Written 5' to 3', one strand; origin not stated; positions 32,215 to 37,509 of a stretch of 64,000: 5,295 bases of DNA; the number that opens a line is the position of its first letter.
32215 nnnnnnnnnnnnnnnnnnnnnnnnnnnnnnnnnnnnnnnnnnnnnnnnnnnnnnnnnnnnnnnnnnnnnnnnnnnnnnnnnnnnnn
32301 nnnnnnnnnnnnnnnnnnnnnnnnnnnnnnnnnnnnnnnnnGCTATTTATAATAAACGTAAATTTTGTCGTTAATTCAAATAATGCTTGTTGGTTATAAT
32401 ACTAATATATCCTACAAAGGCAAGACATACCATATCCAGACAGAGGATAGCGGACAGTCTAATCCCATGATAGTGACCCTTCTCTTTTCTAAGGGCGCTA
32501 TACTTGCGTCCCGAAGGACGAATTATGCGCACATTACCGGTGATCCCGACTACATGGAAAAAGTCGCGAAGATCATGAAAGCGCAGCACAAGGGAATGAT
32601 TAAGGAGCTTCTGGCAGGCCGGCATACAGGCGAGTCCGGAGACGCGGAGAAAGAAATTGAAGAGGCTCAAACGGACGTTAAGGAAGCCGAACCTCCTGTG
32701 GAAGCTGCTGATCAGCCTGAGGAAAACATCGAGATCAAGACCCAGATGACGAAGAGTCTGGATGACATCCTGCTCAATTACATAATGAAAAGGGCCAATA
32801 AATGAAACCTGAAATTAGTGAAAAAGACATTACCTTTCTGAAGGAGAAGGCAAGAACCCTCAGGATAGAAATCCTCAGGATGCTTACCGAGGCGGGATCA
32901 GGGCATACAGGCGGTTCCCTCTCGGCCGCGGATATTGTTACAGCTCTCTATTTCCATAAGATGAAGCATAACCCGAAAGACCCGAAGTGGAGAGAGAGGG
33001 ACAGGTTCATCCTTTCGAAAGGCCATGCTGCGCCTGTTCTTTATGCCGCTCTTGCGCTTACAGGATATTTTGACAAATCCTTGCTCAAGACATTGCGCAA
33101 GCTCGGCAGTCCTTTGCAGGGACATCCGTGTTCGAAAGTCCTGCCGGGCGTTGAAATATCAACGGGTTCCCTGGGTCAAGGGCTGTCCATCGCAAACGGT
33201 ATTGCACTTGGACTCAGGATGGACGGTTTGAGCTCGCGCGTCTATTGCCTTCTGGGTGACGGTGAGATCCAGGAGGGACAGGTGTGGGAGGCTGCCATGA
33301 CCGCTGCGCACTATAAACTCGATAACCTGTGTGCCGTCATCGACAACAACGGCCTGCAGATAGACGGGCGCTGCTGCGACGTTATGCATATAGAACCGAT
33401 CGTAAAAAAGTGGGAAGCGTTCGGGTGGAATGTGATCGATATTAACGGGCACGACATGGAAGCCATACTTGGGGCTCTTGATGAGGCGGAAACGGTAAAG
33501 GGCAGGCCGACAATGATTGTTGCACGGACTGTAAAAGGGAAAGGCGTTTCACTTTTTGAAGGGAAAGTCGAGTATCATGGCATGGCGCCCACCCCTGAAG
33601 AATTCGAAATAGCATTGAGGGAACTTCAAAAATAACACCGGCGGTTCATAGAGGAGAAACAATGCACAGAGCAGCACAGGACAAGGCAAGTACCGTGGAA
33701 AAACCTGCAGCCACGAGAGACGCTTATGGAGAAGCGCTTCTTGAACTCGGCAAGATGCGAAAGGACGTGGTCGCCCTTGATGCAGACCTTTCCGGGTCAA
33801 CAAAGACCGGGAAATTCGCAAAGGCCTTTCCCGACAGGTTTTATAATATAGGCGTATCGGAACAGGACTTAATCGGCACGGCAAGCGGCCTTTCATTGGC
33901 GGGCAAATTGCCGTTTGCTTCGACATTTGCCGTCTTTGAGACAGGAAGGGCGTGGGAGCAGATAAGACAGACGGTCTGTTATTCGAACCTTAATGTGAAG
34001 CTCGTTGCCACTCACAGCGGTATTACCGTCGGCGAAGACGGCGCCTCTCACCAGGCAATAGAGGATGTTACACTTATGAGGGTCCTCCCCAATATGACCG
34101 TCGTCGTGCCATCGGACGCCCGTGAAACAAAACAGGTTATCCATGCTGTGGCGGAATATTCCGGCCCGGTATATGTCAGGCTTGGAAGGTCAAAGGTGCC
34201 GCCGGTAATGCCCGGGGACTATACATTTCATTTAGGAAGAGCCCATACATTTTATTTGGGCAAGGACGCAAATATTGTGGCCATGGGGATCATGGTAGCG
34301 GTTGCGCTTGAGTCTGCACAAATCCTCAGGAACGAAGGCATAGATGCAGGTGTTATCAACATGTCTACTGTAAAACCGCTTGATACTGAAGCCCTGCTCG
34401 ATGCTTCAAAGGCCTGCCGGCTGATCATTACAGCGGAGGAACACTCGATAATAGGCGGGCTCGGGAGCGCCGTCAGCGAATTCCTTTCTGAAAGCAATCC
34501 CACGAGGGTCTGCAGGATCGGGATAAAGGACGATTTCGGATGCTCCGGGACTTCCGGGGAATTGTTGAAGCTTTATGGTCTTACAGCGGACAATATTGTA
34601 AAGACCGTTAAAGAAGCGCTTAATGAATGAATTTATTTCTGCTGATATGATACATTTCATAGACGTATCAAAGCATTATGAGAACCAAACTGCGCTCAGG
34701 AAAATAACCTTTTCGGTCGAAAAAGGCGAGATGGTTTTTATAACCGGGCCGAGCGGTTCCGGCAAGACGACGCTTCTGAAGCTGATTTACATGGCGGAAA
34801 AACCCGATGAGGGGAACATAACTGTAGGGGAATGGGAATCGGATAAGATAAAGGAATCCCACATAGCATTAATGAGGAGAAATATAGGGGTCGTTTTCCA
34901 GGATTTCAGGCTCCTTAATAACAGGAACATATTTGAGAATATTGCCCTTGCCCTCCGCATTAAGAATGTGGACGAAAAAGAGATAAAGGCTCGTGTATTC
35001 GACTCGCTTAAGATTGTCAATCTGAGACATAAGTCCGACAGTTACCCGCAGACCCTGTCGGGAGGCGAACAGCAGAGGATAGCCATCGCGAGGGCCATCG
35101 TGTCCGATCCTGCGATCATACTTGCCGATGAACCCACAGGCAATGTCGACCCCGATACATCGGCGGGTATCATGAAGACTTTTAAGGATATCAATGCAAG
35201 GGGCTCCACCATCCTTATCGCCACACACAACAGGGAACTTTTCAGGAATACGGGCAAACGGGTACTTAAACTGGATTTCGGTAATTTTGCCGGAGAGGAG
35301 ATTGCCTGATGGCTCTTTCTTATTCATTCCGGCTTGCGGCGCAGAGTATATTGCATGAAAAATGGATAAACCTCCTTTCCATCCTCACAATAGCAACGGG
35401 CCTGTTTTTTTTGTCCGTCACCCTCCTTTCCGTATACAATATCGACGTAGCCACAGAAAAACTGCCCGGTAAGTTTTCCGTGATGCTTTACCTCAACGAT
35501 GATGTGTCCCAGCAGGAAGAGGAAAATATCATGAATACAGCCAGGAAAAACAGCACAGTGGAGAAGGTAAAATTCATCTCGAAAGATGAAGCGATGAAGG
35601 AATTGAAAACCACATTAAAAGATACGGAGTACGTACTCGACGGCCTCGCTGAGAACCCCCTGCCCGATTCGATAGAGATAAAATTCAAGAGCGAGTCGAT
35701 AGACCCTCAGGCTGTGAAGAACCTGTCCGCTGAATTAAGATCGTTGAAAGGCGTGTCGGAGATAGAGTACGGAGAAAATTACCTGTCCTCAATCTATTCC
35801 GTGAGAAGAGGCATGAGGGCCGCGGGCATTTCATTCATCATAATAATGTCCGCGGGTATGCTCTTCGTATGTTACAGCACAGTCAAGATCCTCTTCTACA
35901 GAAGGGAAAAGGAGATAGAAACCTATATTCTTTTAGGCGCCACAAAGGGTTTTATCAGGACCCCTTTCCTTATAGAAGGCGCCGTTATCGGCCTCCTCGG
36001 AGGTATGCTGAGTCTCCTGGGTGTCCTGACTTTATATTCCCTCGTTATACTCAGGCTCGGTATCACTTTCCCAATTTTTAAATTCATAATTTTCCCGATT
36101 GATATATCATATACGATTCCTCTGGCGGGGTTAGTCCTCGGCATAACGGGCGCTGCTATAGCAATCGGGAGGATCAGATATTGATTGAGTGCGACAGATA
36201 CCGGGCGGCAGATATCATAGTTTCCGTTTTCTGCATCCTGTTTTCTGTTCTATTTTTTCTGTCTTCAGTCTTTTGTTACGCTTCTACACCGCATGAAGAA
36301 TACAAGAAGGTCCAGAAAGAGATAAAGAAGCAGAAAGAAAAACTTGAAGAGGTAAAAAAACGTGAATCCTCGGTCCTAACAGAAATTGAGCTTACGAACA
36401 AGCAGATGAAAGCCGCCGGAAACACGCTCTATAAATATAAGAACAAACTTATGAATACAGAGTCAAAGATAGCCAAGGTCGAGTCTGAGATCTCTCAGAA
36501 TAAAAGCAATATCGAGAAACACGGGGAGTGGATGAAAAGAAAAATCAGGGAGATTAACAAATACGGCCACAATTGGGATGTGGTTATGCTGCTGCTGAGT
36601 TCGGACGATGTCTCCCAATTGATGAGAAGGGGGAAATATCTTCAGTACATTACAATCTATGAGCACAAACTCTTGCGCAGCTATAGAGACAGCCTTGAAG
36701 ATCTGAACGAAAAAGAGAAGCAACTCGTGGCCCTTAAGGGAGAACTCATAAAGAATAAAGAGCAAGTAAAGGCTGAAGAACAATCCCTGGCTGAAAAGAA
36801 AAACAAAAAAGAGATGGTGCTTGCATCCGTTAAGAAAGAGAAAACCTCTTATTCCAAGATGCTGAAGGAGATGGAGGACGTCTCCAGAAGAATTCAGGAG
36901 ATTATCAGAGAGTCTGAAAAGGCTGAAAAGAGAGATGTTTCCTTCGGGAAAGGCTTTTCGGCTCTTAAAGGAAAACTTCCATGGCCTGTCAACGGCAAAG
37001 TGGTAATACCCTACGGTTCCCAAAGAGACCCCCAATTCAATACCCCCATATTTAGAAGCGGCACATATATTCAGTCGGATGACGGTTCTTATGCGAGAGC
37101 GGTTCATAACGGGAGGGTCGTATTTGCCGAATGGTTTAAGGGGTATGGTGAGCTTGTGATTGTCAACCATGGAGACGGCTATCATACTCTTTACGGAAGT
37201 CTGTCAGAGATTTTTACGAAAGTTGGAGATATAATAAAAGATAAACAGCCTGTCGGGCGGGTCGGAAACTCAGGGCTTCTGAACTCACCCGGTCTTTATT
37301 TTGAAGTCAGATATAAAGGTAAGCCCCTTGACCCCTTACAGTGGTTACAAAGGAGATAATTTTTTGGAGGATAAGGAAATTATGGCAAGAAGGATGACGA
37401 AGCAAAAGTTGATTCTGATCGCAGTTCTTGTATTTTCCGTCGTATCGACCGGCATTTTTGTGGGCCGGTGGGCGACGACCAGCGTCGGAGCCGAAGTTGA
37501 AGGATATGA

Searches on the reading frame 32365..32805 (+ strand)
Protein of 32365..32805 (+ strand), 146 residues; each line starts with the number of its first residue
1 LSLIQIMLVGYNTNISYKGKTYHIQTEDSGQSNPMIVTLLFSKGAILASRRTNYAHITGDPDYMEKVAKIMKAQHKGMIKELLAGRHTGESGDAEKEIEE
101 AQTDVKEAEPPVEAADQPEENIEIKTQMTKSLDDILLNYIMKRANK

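Call 89: search_protein_families(library=pfam, proteins=[window:32365-32805:+], max_evalue=0.01)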
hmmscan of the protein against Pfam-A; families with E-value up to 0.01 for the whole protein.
window:32365-32805:+ (146 aa): 1 family
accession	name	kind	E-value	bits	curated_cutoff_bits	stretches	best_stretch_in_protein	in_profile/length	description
PF17898.6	GerD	-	0.0078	16.6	29.5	0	55-83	26-54/114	Spore germination GerD central core domain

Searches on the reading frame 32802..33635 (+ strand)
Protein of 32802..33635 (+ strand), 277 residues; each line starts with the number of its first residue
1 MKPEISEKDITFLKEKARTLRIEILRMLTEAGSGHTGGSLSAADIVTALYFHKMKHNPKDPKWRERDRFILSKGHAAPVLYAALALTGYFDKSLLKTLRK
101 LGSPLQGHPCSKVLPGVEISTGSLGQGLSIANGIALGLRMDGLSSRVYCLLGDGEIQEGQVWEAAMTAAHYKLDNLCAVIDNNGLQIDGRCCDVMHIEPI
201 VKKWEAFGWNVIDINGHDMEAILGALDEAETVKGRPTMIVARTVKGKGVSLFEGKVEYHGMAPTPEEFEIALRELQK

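Call 68: search_protein_families(library=pfam, proteins=[window:32802-33635:+], max_evalue=0.00001)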
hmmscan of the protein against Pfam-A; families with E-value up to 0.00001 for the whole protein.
window:32802-33635:+ (277 aa): 4 families
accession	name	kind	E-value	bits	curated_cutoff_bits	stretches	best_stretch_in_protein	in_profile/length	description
PF00456.26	Transketolase_N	-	1.8e-63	215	22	1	16-267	5-267/334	Transketolase, thiamine diphosphate binding domain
PF13292.11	DXP_synthase_N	-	2.6e-11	43.8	21.2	1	12-188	17-176/274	1-deoxy-D-xylulose-5-phosphate synthase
PF00676.26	E1_dh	-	6e-10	39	22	1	122-231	101-209/300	Dehydrogenase E1 component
PF02775.26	TPP_enzyme_C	-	1.6e-06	28.4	21.9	1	121-187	27-87/151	Thiamine pyrophosphate enzyme, C-terminal TPP binding domain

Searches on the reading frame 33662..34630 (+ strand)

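Call 68: search_protein_families(library=pfam, proteins=[window:33662-34630:+], max_evalue=0.00001)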
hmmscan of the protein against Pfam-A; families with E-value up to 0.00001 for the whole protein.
window:33662-34630:+ (322 aa): 3 families
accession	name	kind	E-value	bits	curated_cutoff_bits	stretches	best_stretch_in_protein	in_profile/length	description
PF02779.29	Transket_pyr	-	7.4e-47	159.7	27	1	15-180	2-173/174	Transketolase, pyrimidine binding domain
PF02780.25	Transketolase_C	-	1.8e-26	92.9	25.9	1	200-312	9-124/124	Transketolase, C-terminal domain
PF17147.9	PFOR_II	-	5.7e-07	30.3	27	1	203-275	3-75/102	Pyruvate:ferredoxin oxidoreductase core domain II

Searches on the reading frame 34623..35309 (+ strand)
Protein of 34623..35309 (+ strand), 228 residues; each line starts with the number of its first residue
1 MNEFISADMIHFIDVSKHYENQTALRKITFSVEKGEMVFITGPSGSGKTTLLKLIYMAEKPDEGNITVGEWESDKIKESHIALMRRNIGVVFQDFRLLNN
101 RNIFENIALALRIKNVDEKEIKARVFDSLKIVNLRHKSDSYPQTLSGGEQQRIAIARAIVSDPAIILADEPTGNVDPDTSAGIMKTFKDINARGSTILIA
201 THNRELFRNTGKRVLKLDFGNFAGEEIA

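Call 68: search_protein_families(library=pfam, proteins=[window:34623-35309:+], max_evalue=0.00001)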
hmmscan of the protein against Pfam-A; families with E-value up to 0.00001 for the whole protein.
window:34623-35309:+ (228 aa): 2 families
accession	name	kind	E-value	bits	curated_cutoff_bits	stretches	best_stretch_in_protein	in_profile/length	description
PF00005.33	ABC_tran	-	1.1e-35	123.7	25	1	25-172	1-136/137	ABC transporter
PF13304.12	AAA_21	-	7.9e-10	39.7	27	0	38-74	2-50/304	AAA domain, putative AbiEii toxin, Type IV TA system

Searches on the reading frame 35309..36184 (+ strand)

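Call 68: search_protein_families(library=pfam, proteins=[window:35309-36184:+], max_evalue=0.00001)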
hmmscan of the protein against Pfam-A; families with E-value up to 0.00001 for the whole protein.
window:35309-36184:+ (291 aa): 2 families
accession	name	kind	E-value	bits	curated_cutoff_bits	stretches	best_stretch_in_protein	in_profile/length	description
PF18075.7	FtsX_ECD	-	4.1e-20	72.6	23.5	1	57-152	2-96/96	FtsX extracellular domain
PF02687.27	FtsX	-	1.2e-09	38.6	25.5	1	175-290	2-116/120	FtsX-like permease C-terminal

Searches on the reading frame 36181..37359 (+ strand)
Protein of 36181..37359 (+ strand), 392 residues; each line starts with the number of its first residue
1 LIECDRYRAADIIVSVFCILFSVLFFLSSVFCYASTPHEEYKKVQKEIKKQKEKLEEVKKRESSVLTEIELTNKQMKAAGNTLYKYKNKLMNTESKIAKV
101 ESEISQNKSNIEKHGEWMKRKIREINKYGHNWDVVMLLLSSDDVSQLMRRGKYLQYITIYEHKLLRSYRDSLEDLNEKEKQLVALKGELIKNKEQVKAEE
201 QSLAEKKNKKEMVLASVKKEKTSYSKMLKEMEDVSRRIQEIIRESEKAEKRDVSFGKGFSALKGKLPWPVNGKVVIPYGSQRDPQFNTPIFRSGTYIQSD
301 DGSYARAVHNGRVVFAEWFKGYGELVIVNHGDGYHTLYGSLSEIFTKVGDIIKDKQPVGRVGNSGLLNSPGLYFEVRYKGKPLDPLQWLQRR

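Call 69: search_protein_families(library=pfam, proteins=[window:36181-37359:+], max_evalue=0.00001)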
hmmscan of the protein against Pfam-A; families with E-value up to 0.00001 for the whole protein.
window:36181-37359:+ (392 aa): 1 family
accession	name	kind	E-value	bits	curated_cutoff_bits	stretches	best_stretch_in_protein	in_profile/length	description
PF01551.29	Peptidase_M23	-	2.7e-25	88.8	28.7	1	293-385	4-96/96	Peptidase family M23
